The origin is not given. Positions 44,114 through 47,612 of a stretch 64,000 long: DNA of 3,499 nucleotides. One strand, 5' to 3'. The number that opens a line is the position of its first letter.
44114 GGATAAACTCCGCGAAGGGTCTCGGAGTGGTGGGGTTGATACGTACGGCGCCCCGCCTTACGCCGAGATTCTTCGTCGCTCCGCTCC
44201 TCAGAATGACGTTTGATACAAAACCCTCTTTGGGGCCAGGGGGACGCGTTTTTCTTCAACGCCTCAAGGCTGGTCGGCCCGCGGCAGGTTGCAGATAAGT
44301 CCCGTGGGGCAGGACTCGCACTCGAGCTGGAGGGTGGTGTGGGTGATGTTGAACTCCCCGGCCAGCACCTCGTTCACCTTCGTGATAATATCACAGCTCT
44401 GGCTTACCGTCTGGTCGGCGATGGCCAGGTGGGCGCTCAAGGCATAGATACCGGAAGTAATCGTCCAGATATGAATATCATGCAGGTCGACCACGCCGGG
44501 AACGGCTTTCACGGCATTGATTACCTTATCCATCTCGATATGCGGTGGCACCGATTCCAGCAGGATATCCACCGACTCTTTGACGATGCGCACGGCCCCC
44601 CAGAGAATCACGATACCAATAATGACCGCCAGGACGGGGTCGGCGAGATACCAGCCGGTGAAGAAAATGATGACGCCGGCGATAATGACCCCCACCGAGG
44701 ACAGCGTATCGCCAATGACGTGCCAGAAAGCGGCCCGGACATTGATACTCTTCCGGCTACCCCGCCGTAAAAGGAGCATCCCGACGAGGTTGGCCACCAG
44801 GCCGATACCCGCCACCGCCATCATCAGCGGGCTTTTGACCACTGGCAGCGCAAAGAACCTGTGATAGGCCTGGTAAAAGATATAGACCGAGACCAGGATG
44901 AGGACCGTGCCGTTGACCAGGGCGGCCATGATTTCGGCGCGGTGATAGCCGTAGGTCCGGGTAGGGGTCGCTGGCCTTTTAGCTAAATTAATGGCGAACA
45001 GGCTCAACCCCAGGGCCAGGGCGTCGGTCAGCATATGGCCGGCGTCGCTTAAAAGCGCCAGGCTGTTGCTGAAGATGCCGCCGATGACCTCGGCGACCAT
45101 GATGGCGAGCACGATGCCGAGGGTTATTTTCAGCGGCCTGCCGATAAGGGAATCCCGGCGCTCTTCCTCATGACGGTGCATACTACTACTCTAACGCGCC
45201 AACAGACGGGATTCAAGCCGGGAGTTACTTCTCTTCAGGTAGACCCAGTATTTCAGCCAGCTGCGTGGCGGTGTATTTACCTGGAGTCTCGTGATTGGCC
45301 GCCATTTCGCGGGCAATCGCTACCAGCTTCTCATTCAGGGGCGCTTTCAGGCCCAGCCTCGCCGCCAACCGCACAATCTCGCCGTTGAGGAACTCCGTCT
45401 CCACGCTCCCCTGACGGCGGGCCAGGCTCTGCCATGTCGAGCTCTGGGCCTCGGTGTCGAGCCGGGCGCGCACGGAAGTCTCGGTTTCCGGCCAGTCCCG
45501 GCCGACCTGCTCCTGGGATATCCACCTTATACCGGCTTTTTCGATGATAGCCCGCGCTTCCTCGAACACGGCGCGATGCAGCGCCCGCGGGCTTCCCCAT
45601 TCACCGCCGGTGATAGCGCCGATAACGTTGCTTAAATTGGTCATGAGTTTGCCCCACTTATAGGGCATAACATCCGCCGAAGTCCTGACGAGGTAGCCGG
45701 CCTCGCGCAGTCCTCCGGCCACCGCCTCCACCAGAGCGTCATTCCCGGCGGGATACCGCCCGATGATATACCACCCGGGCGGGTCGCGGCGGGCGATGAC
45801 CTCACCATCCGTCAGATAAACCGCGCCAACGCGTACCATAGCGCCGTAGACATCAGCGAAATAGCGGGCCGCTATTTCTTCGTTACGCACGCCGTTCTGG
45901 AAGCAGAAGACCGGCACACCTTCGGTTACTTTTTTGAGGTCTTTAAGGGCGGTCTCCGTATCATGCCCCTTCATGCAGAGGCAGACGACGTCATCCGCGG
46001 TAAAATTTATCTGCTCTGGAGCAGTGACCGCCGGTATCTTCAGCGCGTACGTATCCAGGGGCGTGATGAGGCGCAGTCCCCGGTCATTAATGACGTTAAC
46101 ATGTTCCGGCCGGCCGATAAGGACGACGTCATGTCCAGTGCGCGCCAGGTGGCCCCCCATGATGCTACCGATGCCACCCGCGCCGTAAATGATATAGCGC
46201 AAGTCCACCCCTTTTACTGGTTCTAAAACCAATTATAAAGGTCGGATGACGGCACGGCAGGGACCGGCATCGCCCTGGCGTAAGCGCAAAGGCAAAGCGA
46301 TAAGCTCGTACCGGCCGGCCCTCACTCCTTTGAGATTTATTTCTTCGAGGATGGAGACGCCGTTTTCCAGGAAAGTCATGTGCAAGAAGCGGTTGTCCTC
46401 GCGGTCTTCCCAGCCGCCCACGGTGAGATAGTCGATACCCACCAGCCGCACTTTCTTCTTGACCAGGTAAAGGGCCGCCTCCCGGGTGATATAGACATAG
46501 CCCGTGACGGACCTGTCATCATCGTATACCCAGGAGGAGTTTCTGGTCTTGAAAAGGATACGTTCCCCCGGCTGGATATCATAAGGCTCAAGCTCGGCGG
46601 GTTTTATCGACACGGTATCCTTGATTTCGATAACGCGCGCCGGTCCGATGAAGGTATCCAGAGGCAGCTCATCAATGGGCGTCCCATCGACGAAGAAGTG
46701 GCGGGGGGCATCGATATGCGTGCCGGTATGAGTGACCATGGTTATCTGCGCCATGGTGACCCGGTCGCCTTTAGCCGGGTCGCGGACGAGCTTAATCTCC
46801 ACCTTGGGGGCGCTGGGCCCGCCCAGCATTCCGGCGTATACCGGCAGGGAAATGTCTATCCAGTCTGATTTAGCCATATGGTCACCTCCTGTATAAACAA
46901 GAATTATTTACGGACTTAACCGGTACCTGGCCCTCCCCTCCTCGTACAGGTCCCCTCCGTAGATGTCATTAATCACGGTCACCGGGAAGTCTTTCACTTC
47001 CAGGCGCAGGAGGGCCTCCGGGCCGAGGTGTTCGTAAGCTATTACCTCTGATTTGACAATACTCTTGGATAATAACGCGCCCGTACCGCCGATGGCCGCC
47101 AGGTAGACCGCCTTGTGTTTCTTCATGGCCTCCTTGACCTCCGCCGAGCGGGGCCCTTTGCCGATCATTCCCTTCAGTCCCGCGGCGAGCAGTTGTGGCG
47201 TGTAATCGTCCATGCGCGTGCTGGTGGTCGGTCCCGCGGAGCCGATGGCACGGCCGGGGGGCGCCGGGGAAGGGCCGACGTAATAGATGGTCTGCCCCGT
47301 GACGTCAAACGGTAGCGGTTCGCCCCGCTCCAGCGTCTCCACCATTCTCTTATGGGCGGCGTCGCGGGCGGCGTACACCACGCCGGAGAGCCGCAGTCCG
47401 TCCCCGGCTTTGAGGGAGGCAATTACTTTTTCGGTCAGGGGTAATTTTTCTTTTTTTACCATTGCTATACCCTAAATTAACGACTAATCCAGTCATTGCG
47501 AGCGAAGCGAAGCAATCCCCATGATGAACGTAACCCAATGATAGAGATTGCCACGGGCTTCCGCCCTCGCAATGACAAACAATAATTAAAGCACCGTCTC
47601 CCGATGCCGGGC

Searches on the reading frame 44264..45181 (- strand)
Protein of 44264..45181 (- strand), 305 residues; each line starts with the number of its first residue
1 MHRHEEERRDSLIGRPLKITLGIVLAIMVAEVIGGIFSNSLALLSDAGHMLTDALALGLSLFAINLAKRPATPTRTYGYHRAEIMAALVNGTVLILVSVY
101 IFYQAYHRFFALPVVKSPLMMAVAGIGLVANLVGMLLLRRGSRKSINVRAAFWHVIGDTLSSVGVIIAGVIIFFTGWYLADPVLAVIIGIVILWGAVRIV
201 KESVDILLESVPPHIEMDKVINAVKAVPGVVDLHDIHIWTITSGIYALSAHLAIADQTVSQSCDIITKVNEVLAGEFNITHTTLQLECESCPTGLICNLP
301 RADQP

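Call 20: search_protein_families(library=pfam, proteins=[window:44264-45181:-], max_evalue=0.001)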
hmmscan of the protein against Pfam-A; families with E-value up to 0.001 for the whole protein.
window:44264-45181:- (305 aa): 2 families
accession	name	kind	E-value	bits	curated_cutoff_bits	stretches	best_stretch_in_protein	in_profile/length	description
PF01545.26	Cation_efflux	-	1.4e-48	165.8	26.6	1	19-208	3-198/198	Cation efflux family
PF16916.11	ZT_dimer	-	3.5e-15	56.2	26.7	1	212-287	1-76/78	Dimerisation domain of Zinc Transporter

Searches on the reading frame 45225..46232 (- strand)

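Call 20: search_protein_families(library=pfam, proteins=[window:45225-46232:-], max_evalue=0.001)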
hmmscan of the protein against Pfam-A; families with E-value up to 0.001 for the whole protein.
window:45225-46232:- (335 aa): 4 families
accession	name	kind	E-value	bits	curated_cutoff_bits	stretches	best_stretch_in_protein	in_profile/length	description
PF02558.23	ApbA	-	7.5e-26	91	22.2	1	14-160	2-148/150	Ketopantoate reductase PanE/ApbA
PF08546.17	ApbA_C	-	4.3e-14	53.4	22.7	1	187-310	1-124/125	Ketopantoate reductase PanE/ApbA C terminal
PF03807.23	F420_oxidored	-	0.00013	22.9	21.6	1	14-103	4-83/94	NADP oxidoreductase coenzyme F420-dependent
PF13380.12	CoA_binding_2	-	0.00079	20.3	22.8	0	79-123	55-97/116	CoA binding domain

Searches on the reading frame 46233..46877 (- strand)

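Call 20: search_protein_families(library=pfam, proteins=[window:46233-46877:-], max_evalue=0.001)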
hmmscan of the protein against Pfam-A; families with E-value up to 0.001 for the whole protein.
window:46233-46877:- (214 aa): 1 family
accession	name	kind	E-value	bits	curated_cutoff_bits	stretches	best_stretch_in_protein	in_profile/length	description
PF04199.19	Cyclase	-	1.4e-24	87.3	23.1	1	7-153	1-140/142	Putative cyclase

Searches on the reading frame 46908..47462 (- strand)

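Call 20: search_protein_families(library=pfam, proteins=[window:46908-47462:-], max_evalue=0.001)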
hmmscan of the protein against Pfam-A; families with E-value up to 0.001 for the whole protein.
window:46908-47462:- (184 aa): 1 family
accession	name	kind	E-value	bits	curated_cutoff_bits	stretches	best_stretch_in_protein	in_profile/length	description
PF05683.17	Fumerase_C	-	3.9e-57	193.4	22.2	1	8-175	34-204/205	Fumarase C-terminus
